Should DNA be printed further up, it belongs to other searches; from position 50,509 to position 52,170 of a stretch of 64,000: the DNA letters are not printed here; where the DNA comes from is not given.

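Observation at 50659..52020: RNA ligase (Rnl2-type) fused to an N-terminal tRNA-binding OB domain, next to a 10-tRNA cluster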

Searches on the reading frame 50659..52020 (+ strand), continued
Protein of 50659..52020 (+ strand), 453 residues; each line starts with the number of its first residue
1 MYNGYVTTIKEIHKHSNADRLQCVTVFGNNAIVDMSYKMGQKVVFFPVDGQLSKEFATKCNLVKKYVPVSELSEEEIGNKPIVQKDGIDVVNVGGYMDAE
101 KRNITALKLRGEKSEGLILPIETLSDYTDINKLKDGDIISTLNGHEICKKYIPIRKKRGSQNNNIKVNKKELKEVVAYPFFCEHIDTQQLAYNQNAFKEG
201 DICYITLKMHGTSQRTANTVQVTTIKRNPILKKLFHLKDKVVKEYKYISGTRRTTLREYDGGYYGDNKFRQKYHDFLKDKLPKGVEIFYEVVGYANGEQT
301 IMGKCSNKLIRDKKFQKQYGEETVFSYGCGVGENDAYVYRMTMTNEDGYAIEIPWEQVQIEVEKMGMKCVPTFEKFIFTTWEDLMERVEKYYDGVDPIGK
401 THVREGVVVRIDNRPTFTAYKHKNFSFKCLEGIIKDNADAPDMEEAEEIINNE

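Call 22: search_solved_structures(query=A2, max_evalue=10, show_alignments=4)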
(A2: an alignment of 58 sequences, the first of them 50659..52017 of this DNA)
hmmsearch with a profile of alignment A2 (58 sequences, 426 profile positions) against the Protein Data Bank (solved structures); distinct sequences matched with E-value up to 10: 35.
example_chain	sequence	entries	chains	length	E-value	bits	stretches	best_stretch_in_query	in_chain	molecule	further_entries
5cot_A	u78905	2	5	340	1.5e-07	33.5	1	4-190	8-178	Naegleria gruberi RNA ligase | RNA ligase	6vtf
6vt3_A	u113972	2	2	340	1.7e-07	33.3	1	4-190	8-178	RNA Ligase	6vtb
6vt9_A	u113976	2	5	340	1.8e-07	33.3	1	4-190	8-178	RNA ligase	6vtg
6vt8_A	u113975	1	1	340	2.7e-07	32.7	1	4-190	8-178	RNA Ligase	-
6vt4_A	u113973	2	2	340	3.2e-07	32.4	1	4-190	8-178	RNA Ligase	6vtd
6vt1_A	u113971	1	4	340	4.4e-07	32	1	4-190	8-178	RNA Ligase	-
6vt5_A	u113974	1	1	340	5.3e-07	31.7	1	4-189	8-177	RNA Ligase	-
6vt0_A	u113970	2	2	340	3.5e-06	29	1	4-134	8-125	RNA Ligase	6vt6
5cou_A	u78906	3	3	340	3.7e-06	28.9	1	4-134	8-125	Naegleria gruberi RNA ligase | RNA ligase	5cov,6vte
7n8y_B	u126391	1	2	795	0.039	15.7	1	74-105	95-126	Phenylalanine--tRNA ligase beta subunit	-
3pco_B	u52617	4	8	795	0.041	15.6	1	75-105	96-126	Phenylalanyl-tRNA synthetase, beta chain | Phenylalanine--tRNA ligase beta subunit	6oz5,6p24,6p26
2rhs_B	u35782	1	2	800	0.15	13.7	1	73-104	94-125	Phenylalanyl-tRNA synthetase beta chain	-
4ls5_A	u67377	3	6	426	0.34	12.6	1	237-276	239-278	3-oxoacyl-[acyl-carrier-protein] synthase 2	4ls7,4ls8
4ls6_A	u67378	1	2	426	0.34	12.6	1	237-276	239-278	3-oxoacyl-[acyl-carrier-protein] synthase 2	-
2hvq_A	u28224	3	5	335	0.46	12.2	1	308-368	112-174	Hypothetical 37.6 kDa protein in Gp24-hoc intergenic region | T4 RNA ligase 2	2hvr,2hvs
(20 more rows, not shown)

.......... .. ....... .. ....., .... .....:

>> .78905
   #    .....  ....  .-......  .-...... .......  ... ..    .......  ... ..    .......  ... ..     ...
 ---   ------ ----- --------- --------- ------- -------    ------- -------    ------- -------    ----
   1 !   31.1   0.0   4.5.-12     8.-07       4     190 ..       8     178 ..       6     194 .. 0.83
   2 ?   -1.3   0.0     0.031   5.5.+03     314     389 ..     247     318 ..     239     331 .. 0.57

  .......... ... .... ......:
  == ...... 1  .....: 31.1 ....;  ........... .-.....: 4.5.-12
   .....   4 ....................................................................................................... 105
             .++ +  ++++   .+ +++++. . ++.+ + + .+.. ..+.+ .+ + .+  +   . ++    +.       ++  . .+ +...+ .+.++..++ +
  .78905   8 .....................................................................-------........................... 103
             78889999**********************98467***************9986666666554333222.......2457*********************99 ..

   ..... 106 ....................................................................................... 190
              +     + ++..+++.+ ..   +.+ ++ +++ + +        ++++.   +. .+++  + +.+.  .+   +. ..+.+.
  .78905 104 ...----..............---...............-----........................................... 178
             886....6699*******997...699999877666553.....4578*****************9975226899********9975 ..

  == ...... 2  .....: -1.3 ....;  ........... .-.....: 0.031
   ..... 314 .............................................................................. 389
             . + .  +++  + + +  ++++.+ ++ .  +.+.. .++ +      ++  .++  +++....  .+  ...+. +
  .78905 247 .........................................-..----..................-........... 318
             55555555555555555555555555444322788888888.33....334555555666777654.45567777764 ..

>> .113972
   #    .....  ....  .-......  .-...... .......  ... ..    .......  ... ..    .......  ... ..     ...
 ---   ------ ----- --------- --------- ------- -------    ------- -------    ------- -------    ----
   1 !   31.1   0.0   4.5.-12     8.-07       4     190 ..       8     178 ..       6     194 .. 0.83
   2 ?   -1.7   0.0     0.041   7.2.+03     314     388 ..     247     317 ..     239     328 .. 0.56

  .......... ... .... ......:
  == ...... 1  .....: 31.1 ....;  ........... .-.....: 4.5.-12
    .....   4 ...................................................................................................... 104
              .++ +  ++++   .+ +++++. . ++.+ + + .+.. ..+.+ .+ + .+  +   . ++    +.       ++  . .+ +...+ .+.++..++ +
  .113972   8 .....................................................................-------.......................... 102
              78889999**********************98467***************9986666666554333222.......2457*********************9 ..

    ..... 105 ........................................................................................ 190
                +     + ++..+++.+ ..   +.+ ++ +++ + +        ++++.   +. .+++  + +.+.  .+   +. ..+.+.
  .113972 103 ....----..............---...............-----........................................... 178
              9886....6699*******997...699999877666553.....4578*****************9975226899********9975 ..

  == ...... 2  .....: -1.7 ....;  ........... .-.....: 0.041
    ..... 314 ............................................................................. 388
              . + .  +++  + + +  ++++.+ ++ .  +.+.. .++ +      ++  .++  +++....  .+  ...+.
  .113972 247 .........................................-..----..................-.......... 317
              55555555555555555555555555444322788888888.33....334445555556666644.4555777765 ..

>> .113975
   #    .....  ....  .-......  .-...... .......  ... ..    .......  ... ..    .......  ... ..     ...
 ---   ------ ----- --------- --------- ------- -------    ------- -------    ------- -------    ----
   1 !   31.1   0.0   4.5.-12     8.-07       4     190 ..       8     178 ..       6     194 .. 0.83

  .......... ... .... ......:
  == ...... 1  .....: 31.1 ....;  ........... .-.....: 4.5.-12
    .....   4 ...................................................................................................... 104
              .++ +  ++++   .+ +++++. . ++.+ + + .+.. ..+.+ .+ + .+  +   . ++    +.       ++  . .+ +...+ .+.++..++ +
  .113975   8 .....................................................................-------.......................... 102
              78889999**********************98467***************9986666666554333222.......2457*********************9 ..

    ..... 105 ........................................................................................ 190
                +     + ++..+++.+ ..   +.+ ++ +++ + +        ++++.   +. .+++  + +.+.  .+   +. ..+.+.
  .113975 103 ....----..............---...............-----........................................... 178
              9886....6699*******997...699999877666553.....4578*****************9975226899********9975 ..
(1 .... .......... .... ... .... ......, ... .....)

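Call 23: fold_search(model_id=the predicted structure, library=pdb)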
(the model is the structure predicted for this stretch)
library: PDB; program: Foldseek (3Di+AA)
matches with E <= 10: 316; with E <= 0.001: 27
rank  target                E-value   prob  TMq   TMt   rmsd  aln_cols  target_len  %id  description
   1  6vt4                  8.0e-15  1.00  0.40  0.51   9.5       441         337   15  Naegleria gruberi RNA ligase R149A mutant apo (released 2020-04-08)
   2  6vte                  2.6e-14  1.00  0.37  0.47  10.3       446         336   15  Naegleria gruberi RNA Ligase K170M mutant with AMP and Mn (released 2020-04-08)
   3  6vt1_A                3.4e-14  1.00  0.38  0.48  10.2       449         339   15  Naegleria gruberi RNA ligase D172A mutant apo (released 2020-04-08)
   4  6vt3                  4.0e-14  1.00  0.40  0.50  10.0       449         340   14  Naegleria gruberi RNA ligase K326A mutant apo (released 2020-04-08)
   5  6vt0                  4.2e-14  1.00  0.38  0.49   9.9       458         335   14  Naegleria gruberi RNA ligase K170A mutant apo (released 2020-04-08)
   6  6vt9                  6.6e-14  1.00  0.39  0.49   9.9       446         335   14  Naegleria gruberi RNA ligase E227A mutant with ATP and Mn (released 2020-04-08)
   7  5cou                  6.9e-14  1.00  0.38  0.48   9.9       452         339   14  Structure and mechanism of a eukaryal nick-sealing RNA ligase K170M+ATP (released 2015-10-28)
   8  6vt5                  6.9e-14  1.00  0.37  0.47  10.2       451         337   15  Naegleria gruberi RNA ligase R4a K121A mutant apo (released 2020-04-08)
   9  6vt8                  7.3e-14  1.00  0.40  0.51   9.7       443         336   15  Naegleria gruberi RNA ligase E312A mutant with AMP and Mn (released 2020-04-08)
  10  5cot                  2.6e-13  1.00  0.37  0.47  10.2       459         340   14  Structure and mechanism of a eukaryal nick-sealing RNA ligase (released 2015-10-28)
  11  6vtd                  3.3e-13  1.00  0.36  0.45  11.4       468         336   14  Naegleria gruberi RNA ligase R149A mutant with ATP and Mn (released 2020-04-08)
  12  6vtf_A                5.7e-13  1.00  0.38  0.47   9.6       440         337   15  Naegleria gruberi RNA ligase with PPi (released 2020-04-08)
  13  6vtg_A                9.4e-13  1.00  0.38  0.48  10.2       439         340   15  Naegleria gruberi RNA ligase E227A mutant apo (released 2020-04-08)
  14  2hvr_A                9.9e-06  1.00  0.24  0.32  10.4       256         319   16  Structure of T4 RNA Ligase 2 with Nicked 5'-Adenylated nucleic acid duplex containing a 3'-deoxyribonucleotide at the  (released 2006-10-17)
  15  1xdn                  1.7e-05  1.00  0.28  0.45   9.3       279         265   12  High resolution crystal structure of an editosome enzyme from trypanosoma brucei: RNA editing ligase 1 (released 2004-12-07)
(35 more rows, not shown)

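Call 25: search_dna_similar(query=window:50659-52017:+, collection=phages, mode=protein, max_rows=30, rows=spread)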
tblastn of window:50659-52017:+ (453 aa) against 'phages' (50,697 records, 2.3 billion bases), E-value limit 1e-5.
Records with a match: 379; places in all: 380; records where one place covers at least 80% of the query: 310.
Best place of each record, by identity: <60% 379.
By first word of the organism name: Mycobacterium 296; Microbacterium 27; Gordonia 22; Prevotella 15; Bacillus 8; Alishewanella 2; Synechococcus 2; Lysinibacillus 1; Nitratidesulfovibrio 1; Desulfovibrio 1; and 4 more.
By host as written in the record: Mycobacterium smegmatis mc2 155 208; Mycobacterium smegmatis mc#155 47; Gordonia terrae 3612 20; Mycobacterium smegmatis mc2155 20; Prevotella sp. 15; Microbacterium foliorum NRRL B-24224 SEA 9; Microbacterium foliorum NRRL B-24224 8; Mycobacterium sp. 7; and 23 more.
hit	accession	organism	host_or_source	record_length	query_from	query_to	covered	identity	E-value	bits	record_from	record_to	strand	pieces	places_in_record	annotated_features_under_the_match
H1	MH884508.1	Bacillus phage vB_BcoS-136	Bacillus cohnii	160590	2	445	98%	52.5%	4e-146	466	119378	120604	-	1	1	RNA ligase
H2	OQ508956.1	Alishewanella phage vB_AspM_Slicko01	Alishewanella sp. SMS8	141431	2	437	96%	31.6%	6e-44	171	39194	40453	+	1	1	putative RNA ligase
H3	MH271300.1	Microbacterium phage Hortus1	Microbacterium paraoxydans NWU1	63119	2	425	94%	28.7%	1e-31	134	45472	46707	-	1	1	74: RNA ligase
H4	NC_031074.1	Gordonia phage Bantam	Gordonia terrae 3612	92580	5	427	93%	28.0%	4e-32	135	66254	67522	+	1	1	101: RNA ligase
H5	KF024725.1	Mycobacterium phage Whirlwind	Mycobacterium smegamtis mc2 155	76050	2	446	98%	25.8%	3e-29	127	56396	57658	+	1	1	87: RNA ligase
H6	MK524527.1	Mycobacterium phage ThreeRngTarjay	Mycobacterium smegmatis mc2 155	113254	19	393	83%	29.6%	2e-33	140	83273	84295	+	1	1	153: RNA ligase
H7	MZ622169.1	Mycobacterium phage Beem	Mycobacterium smegmatis mc2 155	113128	19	393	83%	28.9%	4e-20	154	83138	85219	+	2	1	158: RNA ligase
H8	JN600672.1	Mycobacterium phage Fezzik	Mycobacterium smegmatis mc2 155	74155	5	373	81%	29.2%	9e-33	137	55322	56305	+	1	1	hypothetical protein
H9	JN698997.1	Mycobacterium phage Courthouse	Mycobacterium smegmatis mc2 155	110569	19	395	83%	28.4%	9e-34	140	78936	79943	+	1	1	151: RNA ligase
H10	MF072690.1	Mycobacterium phage Porcelain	Mycobacterium smegmatis mc2 155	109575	19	393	83%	28.4%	1e-33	140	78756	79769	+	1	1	RNA ligase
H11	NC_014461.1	Mycobacterium phage LeBron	Mycobacterium smegmatis mc2 155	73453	5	373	81%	27.9%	5e-30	129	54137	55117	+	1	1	85: RNA ligase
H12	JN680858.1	Mycobacterium phage Rumpelstiltskin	Mycobacterium smegmatis mc2 155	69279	19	388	82%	27.5%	8e-32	135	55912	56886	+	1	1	84: RNA ligase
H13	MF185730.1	Mycobacterium phage Miley16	Mycobacterium smegmatis mc#155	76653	19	388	82%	27.5%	8e-32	135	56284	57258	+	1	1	88: RNA ligase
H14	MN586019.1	Mycobacterium phage Stark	Mycobacterium smegmatis mc#155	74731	2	378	83%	26.6%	5e-28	123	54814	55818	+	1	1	93: RNA ligase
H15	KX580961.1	Mycobacterium phage Zakai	Mycobacterium smegmatis mc#155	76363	24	388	81%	27.4%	4e-31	132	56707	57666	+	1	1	RNA ligase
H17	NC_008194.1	Mycobacterium phage 244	Mycobacterium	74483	2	378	83%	26.4%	3e-28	124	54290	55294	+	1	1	RNA ligase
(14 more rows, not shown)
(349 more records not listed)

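Call 26: find_encoding_contigs(protein=window:50659-52020:+, flank=10000, max_places=4)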
Protein window:50659-52020:+ (453 aa): 8 contigs read that carry it; 4 places shown.
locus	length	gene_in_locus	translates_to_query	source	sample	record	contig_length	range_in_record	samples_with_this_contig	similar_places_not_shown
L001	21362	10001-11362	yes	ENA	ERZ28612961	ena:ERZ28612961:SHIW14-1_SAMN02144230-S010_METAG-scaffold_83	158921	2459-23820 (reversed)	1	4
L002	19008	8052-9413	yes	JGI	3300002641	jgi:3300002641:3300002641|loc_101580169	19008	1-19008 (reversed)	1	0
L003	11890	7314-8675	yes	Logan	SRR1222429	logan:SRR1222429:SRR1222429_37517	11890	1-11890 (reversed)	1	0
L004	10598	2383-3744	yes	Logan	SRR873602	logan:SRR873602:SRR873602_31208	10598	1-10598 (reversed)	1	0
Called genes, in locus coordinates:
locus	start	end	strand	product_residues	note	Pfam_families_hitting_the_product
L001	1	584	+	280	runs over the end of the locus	PF14528:LAGLIDADG_3 (faint)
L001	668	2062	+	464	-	PF14579:HHH_6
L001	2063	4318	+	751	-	PF23139:OB_YrrC, PF14490:HHH_RecD2, PF13086:AAA_11 (faint), PF01443:Viral_helicase1 (faint), PF13245:AAA_19, PF13604:AAA_30, PF18335:SH3_13, PF13538:UvrD_C_2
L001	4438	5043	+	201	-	PF02511:Thy1 (faint)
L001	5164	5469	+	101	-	-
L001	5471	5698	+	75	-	-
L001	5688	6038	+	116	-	-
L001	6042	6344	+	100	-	-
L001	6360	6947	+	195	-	PF00625:Guanylate_kin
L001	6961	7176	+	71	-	PF00462:Glutaredoxin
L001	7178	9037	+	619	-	PF13597:NRDD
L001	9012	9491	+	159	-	PF13353:Fer4_12, PF04055:Radical_SAM (weak)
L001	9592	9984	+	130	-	-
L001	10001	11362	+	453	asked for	PF09414:RNA_ligase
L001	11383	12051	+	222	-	-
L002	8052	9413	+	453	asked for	PF09414:RNA_ligase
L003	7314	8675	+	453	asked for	PF09414:RNA_ligase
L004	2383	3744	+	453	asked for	PF09414:RNA_ligase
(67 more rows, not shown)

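Call 27: get_annotated_region(hit=H1, flank=12000)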
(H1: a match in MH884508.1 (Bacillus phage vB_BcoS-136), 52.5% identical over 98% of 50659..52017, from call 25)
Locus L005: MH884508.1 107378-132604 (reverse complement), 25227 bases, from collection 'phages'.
description: Bacillus phage vB_BcoS-136, complete genome.
organism: Bacillus phage vB_BcoS-136 (NCBI taxid 2419619)
taxonomy: Viruses; Duplodnaviria; Heunggongvirae; Uroviricota; Caudoviricetes; Kenyattavirus; Kenyattavirus kv136
host: Bacillus cohnii; source: Lake Elmenteita sediment; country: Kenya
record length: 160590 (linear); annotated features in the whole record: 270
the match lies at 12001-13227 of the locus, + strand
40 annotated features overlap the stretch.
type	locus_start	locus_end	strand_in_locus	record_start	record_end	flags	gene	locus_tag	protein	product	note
CDS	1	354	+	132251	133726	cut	-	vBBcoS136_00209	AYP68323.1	hypothetical protein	putative homolog of YP_008873388 hypothetical protein [Bacillus phage vB_BanS-Tsamsa], weaker similarities to ...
CDS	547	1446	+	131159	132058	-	-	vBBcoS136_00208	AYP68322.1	HflK protein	putative homolog of band 7 protein [Bacillus phage B4]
CDS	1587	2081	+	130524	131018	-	-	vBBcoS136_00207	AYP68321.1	nucleoside 2-deoxyribosyltransferase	putative homolog of nucleoside 2-deoxyribosyltransferase [Lysinibacillus sphaericus]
CDS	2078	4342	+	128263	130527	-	nrdE2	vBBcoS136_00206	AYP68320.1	ribonucleoside-diphosphate reductase subunit alpha 2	putative homolog of ribonucleotide-diphosphate reductase subunit alpha [Bacillus fordii] and ribonucleotide-diphosphate ...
CDS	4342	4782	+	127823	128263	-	-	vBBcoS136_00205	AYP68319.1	flavodoxin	putative homolog of Flavodoxin [Virgibacillus sp. Vm-5]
CDS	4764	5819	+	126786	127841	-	nrdB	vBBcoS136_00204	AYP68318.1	ribonucleoside-diphosphate reductase subunit beta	putative homolog of ribonucleotide-diphosphate reductase subunit beta [Bacillus fordii] and ribonucleotide-diphosphate ...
CDS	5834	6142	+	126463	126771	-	-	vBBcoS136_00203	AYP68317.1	hypothetical protein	putative homolog of thioredoxin [Paenibacillus alvei] and SPBc2 prophage-derived thioredoxin-like protein yosR ...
CDS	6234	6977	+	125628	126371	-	-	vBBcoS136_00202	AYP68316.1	deoxyuridine 5'-triphosphate nucleotidohydrolase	putative homolog of DUTP diphosphatase Dut [Paenibacillus alvei] and deoxyuridine 5'-triphosphate nucleotidohydrolase ...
CDS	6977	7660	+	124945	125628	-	-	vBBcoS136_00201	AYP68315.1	putative NHN endonuclease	putative homolog of HNH homing endonuclease II [Bacillus phage Staley]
CDS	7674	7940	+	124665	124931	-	-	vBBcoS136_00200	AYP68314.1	hypothetical protein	-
CDS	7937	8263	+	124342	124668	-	-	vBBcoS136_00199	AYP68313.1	hypothetical protein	-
CDS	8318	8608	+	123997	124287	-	-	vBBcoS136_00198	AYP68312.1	hypothetical protein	putative homolog of YP_008873397 hypothetical protein [Bacillus phage vB_BanS-Tsamsa]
CDS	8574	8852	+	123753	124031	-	-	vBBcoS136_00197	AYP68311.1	hypothetical protein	-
CDS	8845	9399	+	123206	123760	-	gmk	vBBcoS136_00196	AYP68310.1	guanylate kinase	putative homolog of YP_008873400 hypothetical protein [Bacillus phage vB_BanS-Tsamsa]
CDS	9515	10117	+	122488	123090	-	dnaJ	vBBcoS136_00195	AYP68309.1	chaperone protein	putative homolog of DnaJ domain protein [Peptoniphilus sp. oral taxon 375]; chaperone protein DnaJ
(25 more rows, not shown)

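Call 28: get_annotated_region(hit=H17, flank=6000)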
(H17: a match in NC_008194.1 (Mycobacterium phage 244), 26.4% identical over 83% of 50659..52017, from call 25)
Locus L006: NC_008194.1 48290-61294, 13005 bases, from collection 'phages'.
description: Mycobacterium phage 244, complete genome.
organism: Mycobacterium phage 244 (NCBI taxid 2902792)
taxonomy: Viruses; Duplodnaviria; Heunggongvirae; Uroviricota; Caudoviricetes; Kostyavirus; Kostyavirus kv244
host: Mycobacterium; source: -; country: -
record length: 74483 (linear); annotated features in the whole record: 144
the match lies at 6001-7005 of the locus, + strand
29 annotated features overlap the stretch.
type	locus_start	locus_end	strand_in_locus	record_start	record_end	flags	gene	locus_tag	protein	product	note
CDS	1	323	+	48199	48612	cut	-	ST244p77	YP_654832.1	gp77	-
CDS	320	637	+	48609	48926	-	-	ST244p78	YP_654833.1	HNH endonuclease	-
CDS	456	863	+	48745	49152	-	-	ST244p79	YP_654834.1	gp79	-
CDS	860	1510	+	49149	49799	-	-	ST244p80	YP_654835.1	gp80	-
CDS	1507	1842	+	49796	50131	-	-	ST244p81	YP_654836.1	gp81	-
CDS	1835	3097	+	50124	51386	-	-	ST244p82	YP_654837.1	DnaB-like replicative helicase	-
CDS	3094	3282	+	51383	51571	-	-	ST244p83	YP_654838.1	gp83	-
CDS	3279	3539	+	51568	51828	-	-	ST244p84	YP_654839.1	transcriptional regulator WhiB-like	-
CDS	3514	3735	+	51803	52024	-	-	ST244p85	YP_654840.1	gp85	-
CDS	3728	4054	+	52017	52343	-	-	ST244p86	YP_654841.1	gp86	-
CDS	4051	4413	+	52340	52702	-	-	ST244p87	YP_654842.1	gp87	-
CDS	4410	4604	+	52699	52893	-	-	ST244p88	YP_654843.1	gp88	-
CDS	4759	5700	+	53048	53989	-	pseT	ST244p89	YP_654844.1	polynucleotide kinase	5'-hydroxyl kinase, a 3'-phosphatase and a 2',3'-cyclic phosphodiesterase; catalyzes the transfer of the terminal ...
CDS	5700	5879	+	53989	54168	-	-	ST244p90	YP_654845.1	gp90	-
CDS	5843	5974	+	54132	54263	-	-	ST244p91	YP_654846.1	gp91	-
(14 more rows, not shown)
